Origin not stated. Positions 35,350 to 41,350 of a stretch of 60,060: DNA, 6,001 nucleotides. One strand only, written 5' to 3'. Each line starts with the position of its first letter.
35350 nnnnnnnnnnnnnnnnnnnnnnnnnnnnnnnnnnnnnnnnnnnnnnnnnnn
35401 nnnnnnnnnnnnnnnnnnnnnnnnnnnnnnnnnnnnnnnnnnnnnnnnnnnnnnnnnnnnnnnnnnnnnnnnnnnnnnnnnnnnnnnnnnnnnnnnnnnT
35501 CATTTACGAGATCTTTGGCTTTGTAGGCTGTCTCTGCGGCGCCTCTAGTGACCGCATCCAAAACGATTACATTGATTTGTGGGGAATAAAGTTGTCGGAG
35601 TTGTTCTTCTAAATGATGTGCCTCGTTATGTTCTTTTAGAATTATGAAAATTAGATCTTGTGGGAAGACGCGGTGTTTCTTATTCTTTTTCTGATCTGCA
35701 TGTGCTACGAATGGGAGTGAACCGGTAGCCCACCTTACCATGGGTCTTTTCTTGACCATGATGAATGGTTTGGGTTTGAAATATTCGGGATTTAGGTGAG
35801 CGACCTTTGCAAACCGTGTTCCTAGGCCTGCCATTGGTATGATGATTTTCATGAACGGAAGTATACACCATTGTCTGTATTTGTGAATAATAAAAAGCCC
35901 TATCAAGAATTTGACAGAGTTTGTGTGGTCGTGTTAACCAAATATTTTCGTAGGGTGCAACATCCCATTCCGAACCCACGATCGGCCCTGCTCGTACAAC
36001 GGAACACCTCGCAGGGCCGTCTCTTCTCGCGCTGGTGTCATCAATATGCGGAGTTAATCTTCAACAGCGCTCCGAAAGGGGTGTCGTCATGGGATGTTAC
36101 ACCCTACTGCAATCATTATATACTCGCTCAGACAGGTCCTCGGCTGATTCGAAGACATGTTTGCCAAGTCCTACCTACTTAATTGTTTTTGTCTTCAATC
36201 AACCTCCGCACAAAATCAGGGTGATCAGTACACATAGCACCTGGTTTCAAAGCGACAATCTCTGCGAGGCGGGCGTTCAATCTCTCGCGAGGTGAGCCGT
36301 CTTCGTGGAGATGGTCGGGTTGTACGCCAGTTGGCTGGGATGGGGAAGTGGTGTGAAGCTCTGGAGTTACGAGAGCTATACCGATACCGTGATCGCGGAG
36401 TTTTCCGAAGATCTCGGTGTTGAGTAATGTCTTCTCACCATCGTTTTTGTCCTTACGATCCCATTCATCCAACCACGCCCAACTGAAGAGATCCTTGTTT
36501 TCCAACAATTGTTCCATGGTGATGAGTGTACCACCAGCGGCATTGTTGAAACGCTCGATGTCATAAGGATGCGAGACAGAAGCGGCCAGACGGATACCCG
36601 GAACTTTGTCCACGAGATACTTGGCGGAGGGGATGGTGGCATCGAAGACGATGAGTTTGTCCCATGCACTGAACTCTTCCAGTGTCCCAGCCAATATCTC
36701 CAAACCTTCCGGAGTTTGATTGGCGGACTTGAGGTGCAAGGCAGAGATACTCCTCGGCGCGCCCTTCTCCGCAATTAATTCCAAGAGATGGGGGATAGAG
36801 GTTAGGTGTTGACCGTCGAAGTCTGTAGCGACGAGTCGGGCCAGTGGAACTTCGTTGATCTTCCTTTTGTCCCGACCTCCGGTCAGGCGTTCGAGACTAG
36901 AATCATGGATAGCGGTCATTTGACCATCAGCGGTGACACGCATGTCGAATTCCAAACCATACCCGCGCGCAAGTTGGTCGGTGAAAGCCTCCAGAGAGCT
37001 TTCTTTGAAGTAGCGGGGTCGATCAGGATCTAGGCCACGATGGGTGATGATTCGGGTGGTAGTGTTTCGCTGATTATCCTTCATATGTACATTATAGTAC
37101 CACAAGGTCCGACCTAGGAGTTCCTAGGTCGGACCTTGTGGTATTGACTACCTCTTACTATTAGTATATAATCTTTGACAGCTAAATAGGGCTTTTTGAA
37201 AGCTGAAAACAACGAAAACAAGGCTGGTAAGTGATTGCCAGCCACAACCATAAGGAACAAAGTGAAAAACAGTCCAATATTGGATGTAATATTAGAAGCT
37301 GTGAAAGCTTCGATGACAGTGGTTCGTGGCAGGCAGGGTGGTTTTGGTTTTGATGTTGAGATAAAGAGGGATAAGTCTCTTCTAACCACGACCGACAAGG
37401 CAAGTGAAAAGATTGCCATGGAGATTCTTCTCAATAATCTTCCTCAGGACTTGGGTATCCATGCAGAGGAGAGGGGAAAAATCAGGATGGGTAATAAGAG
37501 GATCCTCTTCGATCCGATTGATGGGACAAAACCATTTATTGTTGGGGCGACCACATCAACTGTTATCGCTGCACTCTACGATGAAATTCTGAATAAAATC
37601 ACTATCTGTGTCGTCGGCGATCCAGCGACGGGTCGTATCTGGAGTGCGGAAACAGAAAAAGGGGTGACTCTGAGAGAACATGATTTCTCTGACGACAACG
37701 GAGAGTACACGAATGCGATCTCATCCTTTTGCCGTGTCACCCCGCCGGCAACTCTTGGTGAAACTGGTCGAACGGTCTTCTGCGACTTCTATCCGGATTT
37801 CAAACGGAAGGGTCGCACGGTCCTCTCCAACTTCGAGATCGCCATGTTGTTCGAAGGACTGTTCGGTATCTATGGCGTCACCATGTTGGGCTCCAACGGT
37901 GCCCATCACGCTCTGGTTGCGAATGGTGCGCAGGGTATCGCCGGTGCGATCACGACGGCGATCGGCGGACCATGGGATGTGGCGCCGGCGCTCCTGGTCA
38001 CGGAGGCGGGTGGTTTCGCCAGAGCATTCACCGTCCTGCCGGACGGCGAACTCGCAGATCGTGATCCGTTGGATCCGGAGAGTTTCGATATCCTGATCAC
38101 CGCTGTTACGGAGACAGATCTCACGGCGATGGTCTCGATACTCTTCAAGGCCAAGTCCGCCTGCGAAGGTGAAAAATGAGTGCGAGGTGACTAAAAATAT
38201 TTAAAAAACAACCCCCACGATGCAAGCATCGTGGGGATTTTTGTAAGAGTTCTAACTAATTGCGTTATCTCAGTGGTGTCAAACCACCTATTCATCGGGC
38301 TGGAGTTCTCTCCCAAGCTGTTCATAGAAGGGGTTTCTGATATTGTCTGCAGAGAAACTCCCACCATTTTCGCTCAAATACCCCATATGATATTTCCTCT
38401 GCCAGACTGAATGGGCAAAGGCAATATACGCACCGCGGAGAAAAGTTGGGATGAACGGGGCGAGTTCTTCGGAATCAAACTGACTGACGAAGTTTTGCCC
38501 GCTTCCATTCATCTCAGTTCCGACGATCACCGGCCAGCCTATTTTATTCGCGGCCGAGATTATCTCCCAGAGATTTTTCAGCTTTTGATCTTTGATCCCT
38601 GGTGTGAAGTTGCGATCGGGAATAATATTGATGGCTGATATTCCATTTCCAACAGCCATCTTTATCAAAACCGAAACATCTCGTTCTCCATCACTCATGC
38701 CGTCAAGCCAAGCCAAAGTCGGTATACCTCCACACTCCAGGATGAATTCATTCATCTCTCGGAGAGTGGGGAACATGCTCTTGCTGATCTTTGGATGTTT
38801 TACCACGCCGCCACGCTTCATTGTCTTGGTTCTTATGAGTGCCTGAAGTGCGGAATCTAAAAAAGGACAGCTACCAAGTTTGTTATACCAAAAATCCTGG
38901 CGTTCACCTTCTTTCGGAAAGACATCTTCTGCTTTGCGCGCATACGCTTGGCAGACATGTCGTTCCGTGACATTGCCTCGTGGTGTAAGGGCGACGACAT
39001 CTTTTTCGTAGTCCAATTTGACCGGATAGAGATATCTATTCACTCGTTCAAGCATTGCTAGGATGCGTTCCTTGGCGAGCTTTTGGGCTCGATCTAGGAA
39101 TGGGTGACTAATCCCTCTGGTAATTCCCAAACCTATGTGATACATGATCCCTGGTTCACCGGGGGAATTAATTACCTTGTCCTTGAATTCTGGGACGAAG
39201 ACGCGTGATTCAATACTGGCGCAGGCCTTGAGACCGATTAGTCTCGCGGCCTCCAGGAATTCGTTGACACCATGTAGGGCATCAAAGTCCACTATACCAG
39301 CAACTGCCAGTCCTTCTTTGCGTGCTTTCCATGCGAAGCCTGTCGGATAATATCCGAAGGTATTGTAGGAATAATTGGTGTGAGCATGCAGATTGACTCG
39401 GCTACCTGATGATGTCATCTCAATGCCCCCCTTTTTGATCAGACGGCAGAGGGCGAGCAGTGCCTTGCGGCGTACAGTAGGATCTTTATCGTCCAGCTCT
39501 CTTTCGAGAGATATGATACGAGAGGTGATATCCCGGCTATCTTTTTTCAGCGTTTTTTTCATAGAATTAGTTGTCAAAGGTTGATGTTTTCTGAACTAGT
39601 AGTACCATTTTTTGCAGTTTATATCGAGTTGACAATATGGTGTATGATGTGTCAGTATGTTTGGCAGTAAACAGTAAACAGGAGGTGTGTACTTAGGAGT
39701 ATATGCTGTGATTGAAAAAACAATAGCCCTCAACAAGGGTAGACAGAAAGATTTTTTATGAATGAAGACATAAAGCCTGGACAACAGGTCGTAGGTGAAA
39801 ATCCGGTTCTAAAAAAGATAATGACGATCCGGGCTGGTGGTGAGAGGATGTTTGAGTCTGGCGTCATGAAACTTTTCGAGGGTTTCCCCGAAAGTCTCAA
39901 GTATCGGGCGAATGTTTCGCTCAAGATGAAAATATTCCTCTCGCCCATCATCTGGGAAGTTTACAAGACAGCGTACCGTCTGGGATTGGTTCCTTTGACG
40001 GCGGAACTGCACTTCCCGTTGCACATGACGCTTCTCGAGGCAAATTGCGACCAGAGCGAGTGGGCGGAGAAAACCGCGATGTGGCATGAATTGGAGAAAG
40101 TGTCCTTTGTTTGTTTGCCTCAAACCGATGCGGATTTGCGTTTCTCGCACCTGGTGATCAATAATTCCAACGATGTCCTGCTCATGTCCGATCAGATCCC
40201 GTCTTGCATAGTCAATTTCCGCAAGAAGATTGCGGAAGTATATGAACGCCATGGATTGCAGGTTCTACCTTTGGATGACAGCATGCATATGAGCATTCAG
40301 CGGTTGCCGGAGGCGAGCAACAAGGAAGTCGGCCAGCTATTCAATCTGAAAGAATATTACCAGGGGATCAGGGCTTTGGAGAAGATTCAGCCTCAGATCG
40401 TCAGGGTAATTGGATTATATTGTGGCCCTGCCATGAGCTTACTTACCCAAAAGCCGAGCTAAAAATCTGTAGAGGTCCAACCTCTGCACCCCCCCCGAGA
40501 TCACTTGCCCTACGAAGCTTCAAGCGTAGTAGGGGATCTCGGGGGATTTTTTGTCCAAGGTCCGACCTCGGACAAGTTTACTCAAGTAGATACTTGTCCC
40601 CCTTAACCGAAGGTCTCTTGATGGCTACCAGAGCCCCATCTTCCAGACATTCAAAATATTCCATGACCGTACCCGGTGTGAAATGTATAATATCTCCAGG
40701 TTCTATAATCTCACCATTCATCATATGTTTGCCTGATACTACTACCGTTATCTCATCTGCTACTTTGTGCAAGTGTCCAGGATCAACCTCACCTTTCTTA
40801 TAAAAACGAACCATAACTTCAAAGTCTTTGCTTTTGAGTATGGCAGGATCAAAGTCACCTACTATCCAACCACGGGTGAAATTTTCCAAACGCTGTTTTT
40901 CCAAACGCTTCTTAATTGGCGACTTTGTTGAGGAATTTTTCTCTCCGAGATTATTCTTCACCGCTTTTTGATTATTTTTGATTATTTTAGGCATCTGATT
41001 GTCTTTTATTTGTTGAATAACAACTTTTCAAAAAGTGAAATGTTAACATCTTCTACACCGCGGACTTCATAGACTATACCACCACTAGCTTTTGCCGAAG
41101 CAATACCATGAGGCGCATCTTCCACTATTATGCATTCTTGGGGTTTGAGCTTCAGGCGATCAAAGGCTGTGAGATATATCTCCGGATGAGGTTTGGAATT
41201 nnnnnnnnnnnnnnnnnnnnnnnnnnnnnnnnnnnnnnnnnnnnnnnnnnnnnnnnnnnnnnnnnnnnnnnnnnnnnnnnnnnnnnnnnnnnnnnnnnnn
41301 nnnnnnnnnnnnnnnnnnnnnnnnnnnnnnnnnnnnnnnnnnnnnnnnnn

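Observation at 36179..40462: GC-rich island encoding four phosphoesterases of four different superfamilies inside the glycan locus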

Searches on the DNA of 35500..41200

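Call 33: search_rna_families(source=window, start=35500, end=41200, threshold=evalue, max_evalue=1)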
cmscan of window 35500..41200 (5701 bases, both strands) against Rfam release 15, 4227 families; matches with E-value up to 1: 3.
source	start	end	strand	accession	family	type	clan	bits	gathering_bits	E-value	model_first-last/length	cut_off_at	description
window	37100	37187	-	RF01470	rli38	Gene; sRNA;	-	33.2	49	0.086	1-150/150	no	Listeria sRNA rli38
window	38205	38258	-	RF02399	NsiR1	Gene; sRNA;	-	24.1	39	0.17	1-60/60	no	Nitrogen stress-induced RNA 1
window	37096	37145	+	RF03761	mir-5897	Gene; miRNA;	-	22.6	90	0.27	14-74/84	no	mir-5897 microRNA precursor family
